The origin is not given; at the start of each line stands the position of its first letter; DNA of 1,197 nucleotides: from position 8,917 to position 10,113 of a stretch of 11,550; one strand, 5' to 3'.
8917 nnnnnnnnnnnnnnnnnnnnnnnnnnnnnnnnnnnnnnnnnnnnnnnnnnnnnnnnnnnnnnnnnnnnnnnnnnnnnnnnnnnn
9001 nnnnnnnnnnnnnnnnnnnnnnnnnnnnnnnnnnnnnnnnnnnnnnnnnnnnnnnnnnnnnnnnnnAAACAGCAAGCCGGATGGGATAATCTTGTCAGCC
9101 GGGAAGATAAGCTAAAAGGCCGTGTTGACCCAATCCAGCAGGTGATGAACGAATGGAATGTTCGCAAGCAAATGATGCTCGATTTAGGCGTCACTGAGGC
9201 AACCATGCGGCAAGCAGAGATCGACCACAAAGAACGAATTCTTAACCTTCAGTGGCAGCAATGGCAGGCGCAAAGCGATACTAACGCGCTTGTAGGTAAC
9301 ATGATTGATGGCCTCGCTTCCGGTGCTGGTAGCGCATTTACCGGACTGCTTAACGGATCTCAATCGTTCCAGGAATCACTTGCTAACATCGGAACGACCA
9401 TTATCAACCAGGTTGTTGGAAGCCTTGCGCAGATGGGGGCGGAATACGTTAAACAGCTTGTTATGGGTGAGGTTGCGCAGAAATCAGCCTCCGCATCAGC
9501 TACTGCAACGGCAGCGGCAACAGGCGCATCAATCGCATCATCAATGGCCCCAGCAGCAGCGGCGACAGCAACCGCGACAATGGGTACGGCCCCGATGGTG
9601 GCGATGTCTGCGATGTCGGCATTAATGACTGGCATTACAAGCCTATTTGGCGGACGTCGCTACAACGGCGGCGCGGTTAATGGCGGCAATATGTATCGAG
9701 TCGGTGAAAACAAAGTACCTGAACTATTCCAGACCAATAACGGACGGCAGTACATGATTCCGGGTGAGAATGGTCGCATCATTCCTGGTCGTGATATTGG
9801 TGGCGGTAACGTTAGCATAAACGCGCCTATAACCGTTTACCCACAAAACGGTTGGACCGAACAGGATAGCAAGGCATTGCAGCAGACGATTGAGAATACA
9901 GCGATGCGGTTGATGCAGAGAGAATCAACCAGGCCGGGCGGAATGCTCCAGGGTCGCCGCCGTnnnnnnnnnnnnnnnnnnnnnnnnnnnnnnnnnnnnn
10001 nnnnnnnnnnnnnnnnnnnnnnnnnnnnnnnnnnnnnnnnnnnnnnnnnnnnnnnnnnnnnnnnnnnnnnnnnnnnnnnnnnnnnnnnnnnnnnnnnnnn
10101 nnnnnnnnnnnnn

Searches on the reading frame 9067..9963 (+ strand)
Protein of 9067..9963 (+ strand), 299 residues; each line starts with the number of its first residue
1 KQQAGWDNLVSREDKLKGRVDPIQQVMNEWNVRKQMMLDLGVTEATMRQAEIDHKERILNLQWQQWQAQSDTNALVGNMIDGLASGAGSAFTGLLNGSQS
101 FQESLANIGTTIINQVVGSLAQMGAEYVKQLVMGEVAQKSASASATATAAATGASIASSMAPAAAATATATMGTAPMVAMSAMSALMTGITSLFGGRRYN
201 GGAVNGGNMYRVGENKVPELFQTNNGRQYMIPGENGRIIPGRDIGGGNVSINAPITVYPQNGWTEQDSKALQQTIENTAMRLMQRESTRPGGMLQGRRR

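Call 30: find_related_loci(query=window:9067-9963:+, collection=genome_contigs, flank=3000)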
Query window:9067-9963:+ (299 aa) in genome_contigs; peptide patterns used: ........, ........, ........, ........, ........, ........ (x = any residue, [..] = any of these).
120 stretches matched a pattern; 1 encode a relative of the query (tblastn E <= 1e-3); 1 distinct loci.
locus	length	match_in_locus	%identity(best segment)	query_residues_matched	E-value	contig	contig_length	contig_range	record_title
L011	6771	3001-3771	33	15-244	3e-33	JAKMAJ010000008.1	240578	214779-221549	Brenneria bubanii strain 4F2 gnl_4F2_000008, whole genome shotgun sequence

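Call 32: find_related_loci(query=window:9067-9963:+, collection=viral_contigs, flank=3000)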
Query window:9067-9963:+ (299 aa) in viral_contigs; peptide patterns used: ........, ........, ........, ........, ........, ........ (x = any residue, [..] = any of these).
44 stretches matched a pattern; 42 encode a relative of the query (tblastn E <= 1e-3); 42 distinct loci.
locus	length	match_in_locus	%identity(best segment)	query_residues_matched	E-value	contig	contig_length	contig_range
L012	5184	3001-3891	53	1-299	6e-101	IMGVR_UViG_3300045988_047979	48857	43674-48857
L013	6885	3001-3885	55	6-299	1e-96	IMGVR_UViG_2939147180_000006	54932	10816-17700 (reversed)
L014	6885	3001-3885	55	6-299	1e-95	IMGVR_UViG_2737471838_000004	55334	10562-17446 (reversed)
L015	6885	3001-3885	55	6-299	1e-95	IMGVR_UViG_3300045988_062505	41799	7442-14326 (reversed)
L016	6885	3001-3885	54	6-299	1e-95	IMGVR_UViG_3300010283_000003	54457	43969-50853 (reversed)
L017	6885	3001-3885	54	6-299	7e-95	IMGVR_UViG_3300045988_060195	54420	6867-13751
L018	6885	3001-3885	54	6-299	3e-95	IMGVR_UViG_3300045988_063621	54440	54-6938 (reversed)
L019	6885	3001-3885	54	6-299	7e-95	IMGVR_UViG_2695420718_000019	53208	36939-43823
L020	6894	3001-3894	54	3-299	5e-94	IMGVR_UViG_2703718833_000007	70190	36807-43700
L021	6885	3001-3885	52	6-299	5e-89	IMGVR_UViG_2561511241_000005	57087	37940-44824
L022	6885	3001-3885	52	6-299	3e-87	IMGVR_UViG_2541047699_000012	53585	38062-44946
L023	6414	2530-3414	52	6-299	5e-86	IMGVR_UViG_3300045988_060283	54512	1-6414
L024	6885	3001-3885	52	6-299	1e-85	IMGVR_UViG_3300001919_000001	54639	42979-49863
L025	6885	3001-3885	52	6-299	8e-86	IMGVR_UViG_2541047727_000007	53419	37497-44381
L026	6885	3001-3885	52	6-299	9e-86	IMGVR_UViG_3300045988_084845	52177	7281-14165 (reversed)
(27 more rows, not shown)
